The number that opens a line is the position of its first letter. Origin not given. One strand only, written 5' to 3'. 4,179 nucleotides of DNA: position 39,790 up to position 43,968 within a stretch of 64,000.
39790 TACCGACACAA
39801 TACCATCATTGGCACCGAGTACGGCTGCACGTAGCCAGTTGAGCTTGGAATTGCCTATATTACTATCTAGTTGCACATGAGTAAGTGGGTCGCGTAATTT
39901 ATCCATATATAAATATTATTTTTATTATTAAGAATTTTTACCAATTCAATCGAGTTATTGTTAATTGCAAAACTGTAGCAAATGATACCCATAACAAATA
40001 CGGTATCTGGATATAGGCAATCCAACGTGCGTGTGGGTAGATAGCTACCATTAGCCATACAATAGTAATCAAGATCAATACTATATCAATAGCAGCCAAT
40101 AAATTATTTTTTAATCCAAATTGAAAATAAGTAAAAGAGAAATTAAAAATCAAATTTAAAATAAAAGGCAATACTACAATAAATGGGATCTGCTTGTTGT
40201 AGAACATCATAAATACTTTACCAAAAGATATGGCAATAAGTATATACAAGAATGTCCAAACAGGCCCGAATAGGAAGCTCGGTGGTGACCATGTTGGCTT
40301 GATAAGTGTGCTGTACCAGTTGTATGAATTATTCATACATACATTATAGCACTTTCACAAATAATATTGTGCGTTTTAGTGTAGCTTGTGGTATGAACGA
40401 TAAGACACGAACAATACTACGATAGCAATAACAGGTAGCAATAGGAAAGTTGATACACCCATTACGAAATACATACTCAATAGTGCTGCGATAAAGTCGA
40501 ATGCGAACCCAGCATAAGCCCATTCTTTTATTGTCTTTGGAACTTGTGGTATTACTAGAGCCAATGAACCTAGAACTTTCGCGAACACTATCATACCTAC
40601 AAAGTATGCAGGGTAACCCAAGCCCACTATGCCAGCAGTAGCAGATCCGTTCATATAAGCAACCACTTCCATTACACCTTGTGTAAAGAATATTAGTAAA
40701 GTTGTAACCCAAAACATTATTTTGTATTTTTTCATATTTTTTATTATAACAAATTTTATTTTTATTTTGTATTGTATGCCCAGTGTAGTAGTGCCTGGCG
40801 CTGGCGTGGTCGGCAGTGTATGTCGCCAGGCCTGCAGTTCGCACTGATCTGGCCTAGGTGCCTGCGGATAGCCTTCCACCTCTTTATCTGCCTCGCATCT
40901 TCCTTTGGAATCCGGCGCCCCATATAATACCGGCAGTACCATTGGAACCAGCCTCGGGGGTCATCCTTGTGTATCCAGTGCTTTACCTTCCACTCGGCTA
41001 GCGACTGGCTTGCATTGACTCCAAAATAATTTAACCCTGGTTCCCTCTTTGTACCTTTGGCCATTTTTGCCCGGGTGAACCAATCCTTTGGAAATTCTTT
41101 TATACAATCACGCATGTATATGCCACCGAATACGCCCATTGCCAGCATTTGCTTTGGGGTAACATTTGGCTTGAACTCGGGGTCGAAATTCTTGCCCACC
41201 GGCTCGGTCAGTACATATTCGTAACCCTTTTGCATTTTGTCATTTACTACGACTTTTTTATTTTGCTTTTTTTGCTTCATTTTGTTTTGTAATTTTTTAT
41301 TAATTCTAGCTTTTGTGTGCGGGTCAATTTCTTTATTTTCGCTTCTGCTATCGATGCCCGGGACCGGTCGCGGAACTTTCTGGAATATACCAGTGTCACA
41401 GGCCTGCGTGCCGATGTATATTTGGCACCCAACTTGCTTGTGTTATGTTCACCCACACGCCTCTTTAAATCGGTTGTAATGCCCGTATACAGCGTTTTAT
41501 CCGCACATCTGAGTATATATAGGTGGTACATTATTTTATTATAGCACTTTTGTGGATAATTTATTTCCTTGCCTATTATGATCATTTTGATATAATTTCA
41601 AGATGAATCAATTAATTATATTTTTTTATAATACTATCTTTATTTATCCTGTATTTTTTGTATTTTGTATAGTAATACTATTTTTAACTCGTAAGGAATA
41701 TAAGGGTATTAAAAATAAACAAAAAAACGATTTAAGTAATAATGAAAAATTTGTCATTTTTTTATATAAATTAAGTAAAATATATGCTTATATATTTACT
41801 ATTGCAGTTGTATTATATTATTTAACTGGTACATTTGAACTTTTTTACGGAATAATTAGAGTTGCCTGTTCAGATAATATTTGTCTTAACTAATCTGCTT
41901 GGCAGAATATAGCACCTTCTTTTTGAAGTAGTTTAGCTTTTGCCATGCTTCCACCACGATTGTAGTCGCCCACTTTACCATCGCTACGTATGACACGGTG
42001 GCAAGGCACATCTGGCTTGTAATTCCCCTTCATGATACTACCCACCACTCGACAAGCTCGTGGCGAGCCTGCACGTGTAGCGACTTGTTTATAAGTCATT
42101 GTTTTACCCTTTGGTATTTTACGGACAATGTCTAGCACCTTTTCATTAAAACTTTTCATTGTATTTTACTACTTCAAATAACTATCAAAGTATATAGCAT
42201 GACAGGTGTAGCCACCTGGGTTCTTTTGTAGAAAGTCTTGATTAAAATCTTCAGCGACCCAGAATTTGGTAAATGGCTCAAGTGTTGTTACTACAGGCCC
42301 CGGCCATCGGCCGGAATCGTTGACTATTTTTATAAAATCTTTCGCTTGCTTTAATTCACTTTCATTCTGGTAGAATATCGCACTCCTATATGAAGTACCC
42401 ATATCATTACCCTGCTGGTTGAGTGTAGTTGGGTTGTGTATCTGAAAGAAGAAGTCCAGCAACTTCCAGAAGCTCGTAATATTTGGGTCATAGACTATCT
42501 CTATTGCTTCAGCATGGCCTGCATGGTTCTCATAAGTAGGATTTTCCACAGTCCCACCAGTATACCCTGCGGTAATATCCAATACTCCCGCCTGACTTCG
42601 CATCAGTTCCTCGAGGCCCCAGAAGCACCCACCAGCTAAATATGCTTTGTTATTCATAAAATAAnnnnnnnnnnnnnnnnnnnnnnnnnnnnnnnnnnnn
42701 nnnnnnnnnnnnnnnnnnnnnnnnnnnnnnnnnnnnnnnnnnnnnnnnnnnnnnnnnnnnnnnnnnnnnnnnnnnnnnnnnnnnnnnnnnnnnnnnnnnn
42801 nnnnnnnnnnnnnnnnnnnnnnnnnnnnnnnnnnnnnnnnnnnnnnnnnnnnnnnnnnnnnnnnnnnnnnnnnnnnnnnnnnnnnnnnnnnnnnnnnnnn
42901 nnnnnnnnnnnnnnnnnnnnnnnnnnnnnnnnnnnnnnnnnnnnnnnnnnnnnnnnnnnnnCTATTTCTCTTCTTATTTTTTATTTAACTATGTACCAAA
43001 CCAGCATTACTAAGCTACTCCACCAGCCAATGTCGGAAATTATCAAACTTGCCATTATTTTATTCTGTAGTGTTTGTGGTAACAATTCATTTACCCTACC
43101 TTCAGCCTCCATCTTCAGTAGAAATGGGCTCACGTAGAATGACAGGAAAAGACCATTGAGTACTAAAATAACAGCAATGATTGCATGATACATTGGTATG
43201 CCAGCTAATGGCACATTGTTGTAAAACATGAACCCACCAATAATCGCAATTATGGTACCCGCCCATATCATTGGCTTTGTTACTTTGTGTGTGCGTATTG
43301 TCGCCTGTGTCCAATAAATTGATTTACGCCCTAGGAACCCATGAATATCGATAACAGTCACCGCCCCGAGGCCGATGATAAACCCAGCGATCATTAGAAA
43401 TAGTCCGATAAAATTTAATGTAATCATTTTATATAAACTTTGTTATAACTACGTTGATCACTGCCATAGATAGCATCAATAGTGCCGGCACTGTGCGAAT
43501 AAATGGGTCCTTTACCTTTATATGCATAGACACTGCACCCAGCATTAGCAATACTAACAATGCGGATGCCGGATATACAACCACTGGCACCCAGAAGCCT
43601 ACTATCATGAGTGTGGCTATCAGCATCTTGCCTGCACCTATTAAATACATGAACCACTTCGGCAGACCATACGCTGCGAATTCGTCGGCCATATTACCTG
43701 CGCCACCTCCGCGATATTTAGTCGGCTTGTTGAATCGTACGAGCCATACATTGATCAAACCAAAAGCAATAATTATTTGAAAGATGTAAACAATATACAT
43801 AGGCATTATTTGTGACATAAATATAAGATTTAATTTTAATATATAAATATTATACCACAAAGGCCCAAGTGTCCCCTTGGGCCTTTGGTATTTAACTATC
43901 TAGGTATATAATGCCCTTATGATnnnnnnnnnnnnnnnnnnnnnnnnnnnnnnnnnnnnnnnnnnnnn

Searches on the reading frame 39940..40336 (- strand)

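Call 73: search_protein_families(library=pfam, proteins=[window:39940-40336:-], max_evalue=0.001)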
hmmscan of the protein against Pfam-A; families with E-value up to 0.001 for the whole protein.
window:39940-40336:- (132 aa): 1 family
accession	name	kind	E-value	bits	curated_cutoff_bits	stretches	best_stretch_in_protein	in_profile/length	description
PF03073.20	TspO_MBR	-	1.4e-29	103.1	24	1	5-127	21-143/145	TspO/MBR family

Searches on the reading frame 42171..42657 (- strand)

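Call 73: search_protein_families(library=pfam, proteins=[window:42171-42657:-], max_evalue=0.001)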
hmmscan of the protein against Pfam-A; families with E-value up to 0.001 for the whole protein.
window:42171-42657:- (162 aa): 1 family
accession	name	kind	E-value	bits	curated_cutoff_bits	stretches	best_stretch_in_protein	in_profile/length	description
PF01625.27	PMSR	-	1.4e-54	185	23.7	1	4-151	1-152/153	Peptide methionine sulfoxide reductase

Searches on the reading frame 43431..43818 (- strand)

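Call 73: search_protein_families(library=pfam, proteins=[window:43431-43818:-], max_evalue=0.001)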
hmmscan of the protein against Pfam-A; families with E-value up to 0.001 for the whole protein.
window:43431-43818:- (129 aa): 2 families
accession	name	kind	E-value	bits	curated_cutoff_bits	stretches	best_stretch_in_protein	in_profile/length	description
PF13564.11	DoxX_2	-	2.2e-13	50.7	26.3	1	42-118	23-100/103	DoxX-like family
PF07681.17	DoxX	-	0.00078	20.5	23.6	1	37-96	23-80/85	DoxX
